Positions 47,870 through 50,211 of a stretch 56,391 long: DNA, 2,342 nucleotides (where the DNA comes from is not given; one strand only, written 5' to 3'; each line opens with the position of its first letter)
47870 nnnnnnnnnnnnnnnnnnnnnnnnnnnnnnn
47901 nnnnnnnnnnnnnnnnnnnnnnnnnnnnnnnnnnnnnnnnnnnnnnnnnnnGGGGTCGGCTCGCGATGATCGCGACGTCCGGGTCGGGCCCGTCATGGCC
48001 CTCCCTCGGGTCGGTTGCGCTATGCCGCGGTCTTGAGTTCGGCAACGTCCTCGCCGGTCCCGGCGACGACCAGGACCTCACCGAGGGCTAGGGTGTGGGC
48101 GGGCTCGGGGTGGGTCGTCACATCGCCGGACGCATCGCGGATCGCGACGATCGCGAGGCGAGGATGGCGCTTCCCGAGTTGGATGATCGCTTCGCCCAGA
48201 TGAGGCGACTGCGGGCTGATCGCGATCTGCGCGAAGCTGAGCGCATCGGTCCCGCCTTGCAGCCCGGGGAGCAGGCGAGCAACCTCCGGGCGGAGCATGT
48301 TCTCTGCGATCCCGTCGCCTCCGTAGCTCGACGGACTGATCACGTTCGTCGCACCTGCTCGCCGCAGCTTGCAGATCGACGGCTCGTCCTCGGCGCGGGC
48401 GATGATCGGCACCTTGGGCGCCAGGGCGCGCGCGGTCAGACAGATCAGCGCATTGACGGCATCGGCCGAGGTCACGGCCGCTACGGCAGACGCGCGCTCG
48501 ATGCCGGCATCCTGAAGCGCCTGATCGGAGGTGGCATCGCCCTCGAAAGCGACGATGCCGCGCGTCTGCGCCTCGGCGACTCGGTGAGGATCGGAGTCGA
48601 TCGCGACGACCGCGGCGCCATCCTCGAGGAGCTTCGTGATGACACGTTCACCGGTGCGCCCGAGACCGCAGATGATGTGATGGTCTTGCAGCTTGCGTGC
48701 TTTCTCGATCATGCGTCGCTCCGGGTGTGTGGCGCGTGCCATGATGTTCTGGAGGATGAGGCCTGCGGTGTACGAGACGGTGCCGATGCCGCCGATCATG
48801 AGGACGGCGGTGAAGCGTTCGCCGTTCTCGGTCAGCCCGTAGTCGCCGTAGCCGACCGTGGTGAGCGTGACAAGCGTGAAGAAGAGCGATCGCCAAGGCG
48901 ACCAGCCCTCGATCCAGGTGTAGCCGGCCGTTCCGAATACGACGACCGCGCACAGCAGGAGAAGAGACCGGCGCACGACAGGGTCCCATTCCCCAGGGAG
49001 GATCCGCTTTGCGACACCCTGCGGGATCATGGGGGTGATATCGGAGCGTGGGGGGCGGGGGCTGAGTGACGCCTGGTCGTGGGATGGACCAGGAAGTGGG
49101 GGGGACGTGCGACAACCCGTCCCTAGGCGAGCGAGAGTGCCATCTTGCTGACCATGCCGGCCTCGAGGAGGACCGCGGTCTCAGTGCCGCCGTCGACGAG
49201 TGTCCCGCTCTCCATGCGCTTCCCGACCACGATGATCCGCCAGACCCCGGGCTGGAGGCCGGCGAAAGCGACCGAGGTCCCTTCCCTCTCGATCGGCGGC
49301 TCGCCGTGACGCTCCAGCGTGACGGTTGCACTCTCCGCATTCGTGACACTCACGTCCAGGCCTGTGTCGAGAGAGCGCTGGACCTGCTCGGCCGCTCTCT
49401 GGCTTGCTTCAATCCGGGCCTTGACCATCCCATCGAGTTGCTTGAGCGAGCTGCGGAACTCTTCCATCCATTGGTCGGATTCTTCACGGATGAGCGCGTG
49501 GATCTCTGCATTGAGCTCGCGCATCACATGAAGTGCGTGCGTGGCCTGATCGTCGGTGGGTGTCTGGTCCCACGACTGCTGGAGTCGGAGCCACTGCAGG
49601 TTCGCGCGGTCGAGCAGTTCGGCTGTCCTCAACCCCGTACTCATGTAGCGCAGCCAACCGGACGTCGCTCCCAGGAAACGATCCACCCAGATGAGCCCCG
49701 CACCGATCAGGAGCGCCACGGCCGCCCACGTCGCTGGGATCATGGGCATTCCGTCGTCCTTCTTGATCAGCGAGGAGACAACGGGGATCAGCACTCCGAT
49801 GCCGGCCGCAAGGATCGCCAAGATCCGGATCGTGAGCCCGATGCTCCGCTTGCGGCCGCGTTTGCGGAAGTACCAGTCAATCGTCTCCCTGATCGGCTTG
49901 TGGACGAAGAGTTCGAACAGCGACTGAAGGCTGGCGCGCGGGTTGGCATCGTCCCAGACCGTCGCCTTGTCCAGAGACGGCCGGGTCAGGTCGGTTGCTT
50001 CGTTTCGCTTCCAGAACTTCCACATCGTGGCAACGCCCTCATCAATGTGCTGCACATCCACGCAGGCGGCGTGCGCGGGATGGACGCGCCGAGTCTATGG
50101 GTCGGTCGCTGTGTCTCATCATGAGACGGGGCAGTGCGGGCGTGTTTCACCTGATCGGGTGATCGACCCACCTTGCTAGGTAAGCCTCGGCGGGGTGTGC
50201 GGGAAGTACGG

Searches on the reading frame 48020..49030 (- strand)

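Call 40: search_protein_families(library=pfam, proteins=[window:48020-49030:-], max_evalue=0.01)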
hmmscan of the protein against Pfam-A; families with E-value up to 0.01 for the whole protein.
window:48020-49030:- (336 aa): 6 families
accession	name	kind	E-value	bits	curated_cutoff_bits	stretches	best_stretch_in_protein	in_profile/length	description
PF02254.24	TrkA_N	-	8e-34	116.9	23.8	1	119-233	2-116/116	TrkA-N domain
PF07885.22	Ion_trans_2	-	9e-12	45.2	22.5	1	25-95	2-76/79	Ion channel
PF02080.26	TrkA_C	-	5.7e-06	26.6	27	1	267-333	2-67/71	TrkA-C domain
PF13460.12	NAD_binding_10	-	1.7e-05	25.2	27.2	1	124-191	4-72/184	NAD(P)H-binding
PF13241.12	NAD_binding_7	-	2.3e-05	25.3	22.1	1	117-203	9-85/104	Putative NAD(P)-binding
PF00520.37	Ion_trans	-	0.0029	17.3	25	1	25-96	136-233/241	Ion transport protein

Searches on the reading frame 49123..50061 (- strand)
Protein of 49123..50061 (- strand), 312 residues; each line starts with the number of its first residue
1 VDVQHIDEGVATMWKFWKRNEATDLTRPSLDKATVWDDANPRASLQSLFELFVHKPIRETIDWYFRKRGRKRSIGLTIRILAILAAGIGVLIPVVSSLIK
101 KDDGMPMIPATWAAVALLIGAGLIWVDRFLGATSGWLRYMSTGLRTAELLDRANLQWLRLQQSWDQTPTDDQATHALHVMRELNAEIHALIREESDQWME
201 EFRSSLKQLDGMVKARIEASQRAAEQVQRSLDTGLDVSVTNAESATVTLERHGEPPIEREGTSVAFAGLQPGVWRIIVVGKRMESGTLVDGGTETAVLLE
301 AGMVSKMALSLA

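Call 40: search_protein_families(library=pfam, proteins=[window:49123-50061:-], max_evalue=0.01)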
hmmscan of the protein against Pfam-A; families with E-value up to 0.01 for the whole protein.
window:49123-50061:- (312 aa): 1 family
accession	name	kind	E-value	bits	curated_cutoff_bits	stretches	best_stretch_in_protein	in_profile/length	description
PF18183.6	SLATT_2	-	1.1e-20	74.8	25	1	37-209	11-181/192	SMODS and SLOG-associating 2TM effector domain 2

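Call 84: search_protein_families(library=padloc, proteins=[window:49123-50061:-], max_evalue=0.001)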
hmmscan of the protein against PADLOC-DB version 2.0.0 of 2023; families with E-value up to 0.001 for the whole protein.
window:49123-50061:- (312 aa): 0 families
